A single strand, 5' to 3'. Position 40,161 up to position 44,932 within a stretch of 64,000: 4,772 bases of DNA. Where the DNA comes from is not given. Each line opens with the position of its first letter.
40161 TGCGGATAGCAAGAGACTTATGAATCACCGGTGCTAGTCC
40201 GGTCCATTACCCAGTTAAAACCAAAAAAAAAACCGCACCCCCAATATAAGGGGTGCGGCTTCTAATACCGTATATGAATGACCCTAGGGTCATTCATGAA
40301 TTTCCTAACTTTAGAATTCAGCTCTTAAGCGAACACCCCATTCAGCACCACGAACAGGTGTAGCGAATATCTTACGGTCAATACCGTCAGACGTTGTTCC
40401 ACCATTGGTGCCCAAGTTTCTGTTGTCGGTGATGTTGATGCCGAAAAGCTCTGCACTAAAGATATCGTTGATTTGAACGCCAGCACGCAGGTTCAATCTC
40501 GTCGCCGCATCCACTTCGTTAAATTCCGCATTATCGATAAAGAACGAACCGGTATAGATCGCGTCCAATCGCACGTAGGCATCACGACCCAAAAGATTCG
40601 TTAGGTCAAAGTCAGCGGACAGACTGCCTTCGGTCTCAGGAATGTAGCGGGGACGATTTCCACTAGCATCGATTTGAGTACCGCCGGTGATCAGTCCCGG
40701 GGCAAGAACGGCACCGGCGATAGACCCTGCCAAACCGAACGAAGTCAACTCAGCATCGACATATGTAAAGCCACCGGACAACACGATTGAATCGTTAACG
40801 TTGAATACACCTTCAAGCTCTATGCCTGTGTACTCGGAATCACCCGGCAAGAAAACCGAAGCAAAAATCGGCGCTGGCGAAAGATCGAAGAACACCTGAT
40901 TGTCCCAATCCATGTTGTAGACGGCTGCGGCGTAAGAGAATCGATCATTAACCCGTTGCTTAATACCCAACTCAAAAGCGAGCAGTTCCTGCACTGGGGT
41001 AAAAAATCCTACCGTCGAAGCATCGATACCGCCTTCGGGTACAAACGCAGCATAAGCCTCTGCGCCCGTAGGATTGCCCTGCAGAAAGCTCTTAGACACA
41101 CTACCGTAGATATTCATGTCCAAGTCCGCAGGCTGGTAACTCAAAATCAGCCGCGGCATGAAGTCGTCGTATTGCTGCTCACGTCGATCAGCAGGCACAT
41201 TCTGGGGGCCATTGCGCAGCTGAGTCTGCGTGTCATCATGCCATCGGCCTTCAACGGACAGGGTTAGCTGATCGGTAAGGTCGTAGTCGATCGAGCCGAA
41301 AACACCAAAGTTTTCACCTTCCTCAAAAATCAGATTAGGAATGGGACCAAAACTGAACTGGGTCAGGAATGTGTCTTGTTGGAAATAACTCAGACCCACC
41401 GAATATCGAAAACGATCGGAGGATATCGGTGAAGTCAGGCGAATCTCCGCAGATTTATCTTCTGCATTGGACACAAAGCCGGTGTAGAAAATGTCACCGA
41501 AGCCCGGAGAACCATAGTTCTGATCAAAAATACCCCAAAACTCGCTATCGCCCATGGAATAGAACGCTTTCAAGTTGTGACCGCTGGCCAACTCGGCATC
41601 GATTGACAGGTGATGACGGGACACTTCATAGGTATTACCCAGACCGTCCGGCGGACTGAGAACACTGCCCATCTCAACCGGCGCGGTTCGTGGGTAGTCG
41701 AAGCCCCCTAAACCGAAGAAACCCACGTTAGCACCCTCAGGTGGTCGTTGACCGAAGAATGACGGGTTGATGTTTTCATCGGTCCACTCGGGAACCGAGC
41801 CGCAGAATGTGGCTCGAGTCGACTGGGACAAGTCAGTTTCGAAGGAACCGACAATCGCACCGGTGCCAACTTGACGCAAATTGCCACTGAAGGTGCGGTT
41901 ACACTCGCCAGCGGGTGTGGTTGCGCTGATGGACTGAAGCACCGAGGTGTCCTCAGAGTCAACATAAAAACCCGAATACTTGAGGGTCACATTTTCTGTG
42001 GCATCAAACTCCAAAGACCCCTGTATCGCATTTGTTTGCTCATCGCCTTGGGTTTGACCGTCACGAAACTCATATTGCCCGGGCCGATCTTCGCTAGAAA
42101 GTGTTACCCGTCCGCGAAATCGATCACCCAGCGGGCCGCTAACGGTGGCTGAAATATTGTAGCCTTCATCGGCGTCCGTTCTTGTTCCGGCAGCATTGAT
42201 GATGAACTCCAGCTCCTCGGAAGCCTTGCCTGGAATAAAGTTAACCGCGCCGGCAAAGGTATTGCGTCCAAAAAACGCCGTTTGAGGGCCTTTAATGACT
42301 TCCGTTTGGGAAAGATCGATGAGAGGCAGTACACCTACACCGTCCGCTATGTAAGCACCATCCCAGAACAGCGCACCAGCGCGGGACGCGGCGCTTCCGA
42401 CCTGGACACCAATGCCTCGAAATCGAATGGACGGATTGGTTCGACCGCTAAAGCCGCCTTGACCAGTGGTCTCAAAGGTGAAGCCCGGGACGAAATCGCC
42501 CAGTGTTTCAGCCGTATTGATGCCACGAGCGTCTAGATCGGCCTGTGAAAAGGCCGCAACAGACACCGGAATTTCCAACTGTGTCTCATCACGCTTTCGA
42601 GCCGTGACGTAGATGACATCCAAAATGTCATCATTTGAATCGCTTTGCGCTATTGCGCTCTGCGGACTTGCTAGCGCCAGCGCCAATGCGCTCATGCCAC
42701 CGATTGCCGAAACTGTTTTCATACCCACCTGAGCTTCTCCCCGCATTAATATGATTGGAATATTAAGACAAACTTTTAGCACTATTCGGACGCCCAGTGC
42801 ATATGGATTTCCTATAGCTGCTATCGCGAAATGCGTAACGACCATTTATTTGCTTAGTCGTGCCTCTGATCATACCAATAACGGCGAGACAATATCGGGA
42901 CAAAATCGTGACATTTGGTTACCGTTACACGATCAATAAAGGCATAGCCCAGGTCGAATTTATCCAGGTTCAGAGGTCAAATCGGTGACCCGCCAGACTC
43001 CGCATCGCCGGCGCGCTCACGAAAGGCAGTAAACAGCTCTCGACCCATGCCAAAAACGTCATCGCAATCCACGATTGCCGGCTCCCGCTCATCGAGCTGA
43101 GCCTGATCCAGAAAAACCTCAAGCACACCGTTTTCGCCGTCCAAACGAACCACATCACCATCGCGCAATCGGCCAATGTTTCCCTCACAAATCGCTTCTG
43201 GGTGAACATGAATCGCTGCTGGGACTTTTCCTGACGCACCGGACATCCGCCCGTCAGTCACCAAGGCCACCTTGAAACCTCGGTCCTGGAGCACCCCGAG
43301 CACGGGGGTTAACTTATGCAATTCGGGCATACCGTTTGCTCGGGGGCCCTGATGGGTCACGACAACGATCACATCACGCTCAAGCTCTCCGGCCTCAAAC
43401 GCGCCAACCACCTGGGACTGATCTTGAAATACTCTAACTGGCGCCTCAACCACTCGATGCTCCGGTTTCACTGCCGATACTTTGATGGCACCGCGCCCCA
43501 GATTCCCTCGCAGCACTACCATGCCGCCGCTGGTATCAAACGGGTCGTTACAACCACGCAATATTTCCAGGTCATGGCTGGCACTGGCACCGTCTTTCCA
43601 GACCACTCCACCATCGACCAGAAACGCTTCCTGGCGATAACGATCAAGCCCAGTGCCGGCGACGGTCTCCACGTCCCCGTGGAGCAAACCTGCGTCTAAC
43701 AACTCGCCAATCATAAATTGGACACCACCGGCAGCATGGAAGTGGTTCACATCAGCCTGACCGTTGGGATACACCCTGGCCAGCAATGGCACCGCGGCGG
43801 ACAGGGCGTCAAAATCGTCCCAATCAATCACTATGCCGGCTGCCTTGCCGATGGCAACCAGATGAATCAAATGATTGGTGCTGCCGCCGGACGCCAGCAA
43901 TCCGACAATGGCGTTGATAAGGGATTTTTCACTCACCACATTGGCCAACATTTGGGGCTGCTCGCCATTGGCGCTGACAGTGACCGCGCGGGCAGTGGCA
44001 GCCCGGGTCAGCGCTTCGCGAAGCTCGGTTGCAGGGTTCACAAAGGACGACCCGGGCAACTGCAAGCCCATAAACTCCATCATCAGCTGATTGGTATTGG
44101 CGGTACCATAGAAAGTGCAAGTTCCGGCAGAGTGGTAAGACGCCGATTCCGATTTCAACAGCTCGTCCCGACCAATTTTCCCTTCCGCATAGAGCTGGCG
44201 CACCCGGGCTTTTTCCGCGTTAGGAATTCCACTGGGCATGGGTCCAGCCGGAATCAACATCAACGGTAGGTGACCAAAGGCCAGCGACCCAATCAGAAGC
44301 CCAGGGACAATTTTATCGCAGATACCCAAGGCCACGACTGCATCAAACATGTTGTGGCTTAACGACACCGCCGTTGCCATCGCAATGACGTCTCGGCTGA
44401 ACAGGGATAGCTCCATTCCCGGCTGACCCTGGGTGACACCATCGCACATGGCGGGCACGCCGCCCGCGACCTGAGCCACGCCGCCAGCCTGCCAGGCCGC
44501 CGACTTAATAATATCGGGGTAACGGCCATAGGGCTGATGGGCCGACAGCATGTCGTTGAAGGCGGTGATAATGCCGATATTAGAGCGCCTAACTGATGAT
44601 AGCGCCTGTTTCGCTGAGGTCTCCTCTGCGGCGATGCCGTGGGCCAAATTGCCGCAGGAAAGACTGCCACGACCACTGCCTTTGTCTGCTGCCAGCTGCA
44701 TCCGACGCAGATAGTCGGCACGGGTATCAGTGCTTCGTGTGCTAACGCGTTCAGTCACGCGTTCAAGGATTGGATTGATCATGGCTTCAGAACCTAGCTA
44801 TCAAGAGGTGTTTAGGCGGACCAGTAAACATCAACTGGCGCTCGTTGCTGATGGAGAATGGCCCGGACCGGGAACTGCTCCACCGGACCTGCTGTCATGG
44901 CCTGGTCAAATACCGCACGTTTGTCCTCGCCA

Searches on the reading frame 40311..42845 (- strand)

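Call 100: search_protein_families(library=pfam, proteins=[window:40311-42845:-], max_evalue=0.00001)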
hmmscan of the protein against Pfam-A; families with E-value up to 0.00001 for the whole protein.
window:40311-42845:- (844 aa): 1 family
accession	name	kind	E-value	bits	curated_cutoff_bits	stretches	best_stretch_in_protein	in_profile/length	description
PF07715.20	Plug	-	9.5e-11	42.6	23.9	1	89-200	2-107/107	TonB-dependent Receptor Plug Domain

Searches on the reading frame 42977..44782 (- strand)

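Call 100: search_protein_families(library=pfam, proteins=[window:42977-44782:-], max_evalue=0.00001)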
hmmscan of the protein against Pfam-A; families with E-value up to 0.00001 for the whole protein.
window:42977-44782:- (601 aa): 2 families
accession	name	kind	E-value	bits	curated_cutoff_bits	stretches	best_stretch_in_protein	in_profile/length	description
PF00920.27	ILVD_EDD_N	-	2.8e-99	332.7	27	1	66-379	1-313/316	Dihydroxy-acid/6-phosphogluconate dehydratase N-terminal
PF24877.1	ILV_EDD_C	-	5.1e-48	163.4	27.7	1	406-597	1-190/191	Dihydroxy-acid/6-phosphogluconate dehydratase C-terminal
